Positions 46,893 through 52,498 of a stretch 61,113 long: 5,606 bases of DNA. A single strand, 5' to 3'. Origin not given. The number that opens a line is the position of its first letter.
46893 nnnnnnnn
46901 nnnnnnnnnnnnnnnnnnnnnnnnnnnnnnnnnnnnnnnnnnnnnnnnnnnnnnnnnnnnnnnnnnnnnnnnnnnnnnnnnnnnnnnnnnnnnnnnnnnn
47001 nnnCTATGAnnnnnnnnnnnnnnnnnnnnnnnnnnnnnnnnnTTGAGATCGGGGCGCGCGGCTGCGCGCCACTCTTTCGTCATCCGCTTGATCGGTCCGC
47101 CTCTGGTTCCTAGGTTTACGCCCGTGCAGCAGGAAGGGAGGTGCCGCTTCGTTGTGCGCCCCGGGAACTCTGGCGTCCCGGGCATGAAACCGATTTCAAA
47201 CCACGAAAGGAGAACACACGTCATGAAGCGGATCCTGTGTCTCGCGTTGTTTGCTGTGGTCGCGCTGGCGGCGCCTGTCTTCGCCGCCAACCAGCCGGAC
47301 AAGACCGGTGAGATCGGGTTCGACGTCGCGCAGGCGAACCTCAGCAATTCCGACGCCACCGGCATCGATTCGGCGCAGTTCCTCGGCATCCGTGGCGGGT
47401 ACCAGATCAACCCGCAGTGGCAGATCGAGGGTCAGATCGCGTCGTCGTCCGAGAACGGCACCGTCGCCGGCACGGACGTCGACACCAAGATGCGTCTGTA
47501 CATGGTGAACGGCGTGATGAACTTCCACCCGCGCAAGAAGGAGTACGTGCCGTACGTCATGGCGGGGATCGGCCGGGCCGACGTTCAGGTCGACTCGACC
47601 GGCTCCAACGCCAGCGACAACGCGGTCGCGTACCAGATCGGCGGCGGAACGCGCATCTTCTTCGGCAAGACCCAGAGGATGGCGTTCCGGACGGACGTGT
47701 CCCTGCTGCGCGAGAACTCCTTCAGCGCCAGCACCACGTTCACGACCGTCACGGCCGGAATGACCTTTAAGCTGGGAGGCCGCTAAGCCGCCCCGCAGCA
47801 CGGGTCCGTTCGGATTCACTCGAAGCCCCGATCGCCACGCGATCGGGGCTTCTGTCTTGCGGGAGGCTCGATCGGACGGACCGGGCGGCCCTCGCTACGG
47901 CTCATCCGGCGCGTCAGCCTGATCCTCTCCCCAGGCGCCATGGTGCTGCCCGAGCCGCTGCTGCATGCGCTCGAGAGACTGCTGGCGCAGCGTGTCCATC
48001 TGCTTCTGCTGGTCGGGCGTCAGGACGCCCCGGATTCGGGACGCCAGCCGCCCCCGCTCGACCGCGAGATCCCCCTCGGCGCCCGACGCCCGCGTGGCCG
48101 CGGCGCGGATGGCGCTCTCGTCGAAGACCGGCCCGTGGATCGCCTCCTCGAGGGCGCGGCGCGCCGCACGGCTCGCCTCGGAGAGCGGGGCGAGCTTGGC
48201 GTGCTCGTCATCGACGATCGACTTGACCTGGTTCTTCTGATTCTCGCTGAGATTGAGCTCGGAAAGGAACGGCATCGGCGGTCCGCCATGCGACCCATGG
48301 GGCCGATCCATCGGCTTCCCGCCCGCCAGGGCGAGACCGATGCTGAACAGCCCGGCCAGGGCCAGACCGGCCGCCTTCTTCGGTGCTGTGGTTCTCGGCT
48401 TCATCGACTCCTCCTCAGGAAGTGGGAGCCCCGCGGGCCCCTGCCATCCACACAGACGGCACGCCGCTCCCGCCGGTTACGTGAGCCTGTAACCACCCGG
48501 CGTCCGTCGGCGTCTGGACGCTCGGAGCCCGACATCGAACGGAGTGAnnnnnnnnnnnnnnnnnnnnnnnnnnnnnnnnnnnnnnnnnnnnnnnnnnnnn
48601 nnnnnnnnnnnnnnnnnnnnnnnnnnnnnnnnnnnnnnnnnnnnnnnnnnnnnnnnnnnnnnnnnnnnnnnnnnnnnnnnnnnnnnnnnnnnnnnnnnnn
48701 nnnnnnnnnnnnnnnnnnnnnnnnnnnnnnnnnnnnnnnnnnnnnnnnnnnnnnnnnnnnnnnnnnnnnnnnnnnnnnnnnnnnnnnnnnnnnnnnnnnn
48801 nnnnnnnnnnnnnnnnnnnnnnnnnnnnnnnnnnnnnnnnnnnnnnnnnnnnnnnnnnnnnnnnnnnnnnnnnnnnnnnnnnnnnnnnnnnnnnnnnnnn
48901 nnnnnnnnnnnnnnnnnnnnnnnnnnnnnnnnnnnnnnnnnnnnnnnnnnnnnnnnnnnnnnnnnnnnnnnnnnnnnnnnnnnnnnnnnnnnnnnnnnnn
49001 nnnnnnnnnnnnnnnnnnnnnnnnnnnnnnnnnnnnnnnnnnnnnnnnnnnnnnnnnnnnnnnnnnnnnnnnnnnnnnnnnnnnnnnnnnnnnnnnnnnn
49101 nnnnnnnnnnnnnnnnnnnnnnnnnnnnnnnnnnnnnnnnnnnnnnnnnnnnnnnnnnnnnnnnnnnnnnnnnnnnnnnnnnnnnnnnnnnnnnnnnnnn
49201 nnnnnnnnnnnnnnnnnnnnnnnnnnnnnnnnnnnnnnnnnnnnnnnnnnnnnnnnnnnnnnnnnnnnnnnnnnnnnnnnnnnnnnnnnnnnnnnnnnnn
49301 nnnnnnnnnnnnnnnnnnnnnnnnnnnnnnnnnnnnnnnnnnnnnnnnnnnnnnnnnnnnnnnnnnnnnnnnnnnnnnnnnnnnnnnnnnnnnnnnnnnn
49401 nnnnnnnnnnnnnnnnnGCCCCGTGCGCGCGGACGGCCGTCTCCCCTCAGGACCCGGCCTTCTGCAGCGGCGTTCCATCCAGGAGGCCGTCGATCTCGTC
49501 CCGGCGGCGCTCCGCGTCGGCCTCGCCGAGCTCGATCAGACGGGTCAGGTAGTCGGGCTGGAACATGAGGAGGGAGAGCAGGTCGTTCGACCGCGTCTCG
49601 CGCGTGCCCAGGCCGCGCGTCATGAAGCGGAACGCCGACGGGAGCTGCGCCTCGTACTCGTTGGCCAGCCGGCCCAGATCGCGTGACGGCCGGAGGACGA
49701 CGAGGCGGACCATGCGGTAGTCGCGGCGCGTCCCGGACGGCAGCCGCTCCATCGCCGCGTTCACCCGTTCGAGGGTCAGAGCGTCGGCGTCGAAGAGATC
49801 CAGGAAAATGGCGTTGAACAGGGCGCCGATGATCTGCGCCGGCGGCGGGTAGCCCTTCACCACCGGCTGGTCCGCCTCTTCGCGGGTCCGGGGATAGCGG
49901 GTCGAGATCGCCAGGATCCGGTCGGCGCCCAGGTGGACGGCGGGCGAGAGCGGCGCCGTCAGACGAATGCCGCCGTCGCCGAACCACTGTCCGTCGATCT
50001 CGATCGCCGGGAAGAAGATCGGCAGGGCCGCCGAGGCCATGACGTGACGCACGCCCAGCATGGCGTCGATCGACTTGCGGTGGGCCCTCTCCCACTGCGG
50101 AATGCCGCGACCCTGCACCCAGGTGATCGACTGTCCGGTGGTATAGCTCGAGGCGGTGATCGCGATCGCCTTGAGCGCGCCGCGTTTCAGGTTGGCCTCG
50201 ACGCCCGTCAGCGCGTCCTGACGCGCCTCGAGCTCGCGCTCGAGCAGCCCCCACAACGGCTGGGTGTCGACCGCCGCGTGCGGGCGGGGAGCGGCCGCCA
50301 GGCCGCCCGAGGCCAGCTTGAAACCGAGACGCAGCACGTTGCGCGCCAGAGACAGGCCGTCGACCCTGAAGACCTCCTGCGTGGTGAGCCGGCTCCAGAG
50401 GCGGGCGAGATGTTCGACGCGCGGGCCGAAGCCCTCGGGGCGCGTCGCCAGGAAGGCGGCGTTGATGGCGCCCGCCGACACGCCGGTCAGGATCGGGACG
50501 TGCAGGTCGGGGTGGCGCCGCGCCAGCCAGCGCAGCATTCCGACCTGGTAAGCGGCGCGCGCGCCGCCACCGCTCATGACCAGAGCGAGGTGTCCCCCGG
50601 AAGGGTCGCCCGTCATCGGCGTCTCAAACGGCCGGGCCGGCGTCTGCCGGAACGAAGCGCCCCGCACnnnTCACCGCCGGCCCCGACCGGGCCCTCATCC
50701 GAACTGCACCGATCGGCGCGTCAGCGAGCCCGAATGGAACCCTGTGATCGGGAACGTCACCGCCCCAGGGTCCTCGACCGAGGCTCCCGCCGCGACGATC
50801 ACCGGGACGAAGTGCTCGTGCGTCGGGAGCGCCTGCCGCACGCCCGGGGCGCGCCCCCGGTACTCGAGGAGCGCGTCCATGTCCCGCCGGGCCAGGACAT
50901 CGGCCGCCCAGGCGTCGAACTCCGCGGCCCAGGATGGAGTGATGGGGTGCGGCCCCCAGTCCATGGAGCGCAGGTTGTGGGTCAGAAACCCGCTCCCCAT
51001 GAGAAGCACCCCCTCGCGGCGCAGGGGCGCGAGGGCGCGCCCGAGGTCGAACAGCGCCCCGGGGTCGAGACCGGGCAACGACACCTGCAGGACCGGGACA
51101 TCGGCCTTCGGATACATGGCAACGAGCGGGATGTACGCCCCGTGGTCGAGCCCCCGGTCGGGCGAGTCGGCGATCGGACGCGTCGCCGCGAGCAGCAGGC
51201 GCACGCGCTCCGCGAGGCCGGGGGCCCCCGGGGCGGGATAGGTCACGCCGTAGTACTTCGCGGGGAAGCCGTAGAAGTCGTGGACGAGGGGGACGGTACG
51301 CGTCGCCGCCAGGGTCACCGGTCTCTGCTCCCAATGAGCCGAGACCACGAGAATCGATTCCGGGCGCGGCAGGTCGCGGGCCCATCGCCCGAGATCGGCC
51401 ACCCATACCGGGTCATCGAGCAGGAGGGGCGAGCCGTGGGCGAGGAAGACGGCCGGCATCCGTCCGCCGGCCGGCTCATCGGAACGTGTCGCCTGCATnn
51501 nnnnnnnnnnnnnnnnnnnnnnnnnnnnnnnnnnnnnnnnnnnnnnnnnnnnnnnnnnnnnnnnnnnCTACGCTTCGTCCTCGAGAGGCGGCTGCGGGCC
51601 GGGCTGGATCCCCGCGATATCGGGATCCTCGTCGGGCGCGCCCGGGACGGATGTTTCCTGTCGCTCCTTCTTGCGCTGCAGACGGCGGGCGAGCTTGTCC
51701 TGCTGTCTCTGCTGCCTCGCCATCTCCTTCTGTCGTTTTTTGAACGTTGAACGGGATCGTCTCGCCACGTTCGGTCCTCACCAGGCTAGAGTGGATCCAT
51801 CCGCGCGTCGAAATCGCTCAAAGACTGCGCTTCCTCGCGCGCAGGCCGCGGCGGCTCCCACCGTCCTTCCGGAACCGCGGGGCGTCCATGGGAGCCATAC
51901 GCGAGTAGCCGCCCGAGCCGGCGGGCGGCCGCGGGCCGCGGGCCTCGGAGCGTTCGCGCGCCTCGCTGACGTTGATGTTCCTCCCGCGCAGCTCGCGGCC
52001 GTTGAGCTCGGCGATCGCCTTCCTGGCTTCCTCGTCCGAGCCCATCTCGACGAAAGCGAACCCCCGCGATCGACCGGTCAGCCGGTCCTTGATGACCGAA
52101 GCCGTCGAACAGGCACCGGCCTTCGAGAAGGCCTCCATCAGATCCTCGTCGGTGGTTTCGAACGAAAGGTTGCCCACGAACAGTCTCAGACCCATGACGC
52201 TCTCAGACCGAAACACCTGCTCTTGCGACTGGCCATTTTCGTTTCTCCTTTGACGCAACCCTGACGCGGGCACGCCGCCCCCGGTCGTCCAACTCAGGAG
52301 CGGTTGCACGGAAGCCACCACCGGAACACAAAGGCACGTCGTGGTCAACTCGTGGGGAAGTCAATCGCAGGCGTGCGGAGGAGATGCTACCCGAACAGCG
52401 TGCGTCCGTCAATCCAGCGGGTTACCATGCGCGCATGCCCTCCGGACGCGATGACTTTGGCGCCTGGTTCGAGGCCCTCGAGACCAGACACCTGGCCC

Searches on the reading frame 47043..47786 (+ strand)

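Call 71: search_protein_families(library=pfam, proteins=[window:47043-47786:+], max_evalue=0.0001)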
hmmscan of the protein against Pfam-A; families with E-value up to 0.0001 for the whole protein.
window:47043-47786:+ (247 aa): 1 family
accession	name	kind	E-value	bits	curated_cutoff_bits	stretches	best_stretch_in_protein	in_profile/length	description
PF13505.12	OMP_b-brl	-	4.5e-19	69.7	28.7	1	68-222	2-153/175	Outer membrane protein beta-barrel domain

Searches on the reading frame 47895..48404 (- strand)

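Call 71: search_protein_families(library=pfam, proteins=[window:47895-48404:-], max_evalue=0.0001)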
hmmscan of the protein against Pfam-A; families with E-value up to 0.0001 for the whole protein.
window:47895-48404:- (169 aa): 2 families
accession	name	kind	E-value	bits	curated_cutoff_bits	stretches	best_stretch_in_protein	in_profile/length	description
PF13801.11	Metal_resist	-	1.7e-16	60.9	29.2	1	15-133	8-123/125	Heavy-metal resistance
PF07813.17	LTXXQ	-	5e-11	43.6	24.3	1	48-139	11-99/100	LTXXQ motif family protein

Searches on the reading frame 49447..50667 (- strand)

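Call 64: search_protein_families(library=pfam, proteins=[window:49447-50667:-], max_evalue=0.00001)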
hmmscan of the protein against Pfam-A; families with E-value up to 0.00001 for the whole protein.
window:49447-50667:- (406 aa): 1 family
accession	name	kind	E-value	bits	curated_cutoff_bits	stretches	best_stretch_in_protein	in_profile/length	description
PF01734.28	Patatin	-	4.1e-24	86.3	27.7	1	29-243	1-190/191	Patatin-like phospholipase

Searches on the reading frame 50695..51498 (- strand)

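Call 71: search_protein_families(library=pfam, proteins=[window:50695-51498:-], max_evalue=0.0001)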
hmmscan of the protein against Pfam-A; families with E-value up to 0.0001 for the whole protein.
window:50695-51498:- (267 aa): 1 family
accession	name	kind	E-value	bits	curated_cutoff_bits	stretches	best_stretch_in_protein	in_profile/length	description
PF02900.23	LigB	-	8e-29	101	26.3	1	35-243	33-247/269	Catalytic LigB subunit of aromatic ring-opening dioxygenase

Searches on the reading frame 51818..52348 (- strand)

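Call 71: search_protein_families(library=pfam, proteins=[window:51818-52348:-], max_evalue=0.0001)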
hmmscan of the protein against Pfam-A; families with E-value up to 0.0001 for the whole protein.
window:51818-52348:- (176 aa): 1 family
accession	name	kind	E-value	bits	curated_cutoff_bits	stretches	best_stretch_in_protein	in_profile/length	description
PF00076.28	RRM_1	-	8.4e-23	80.5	20.7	1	56-125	1-69/70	RNA recognition motif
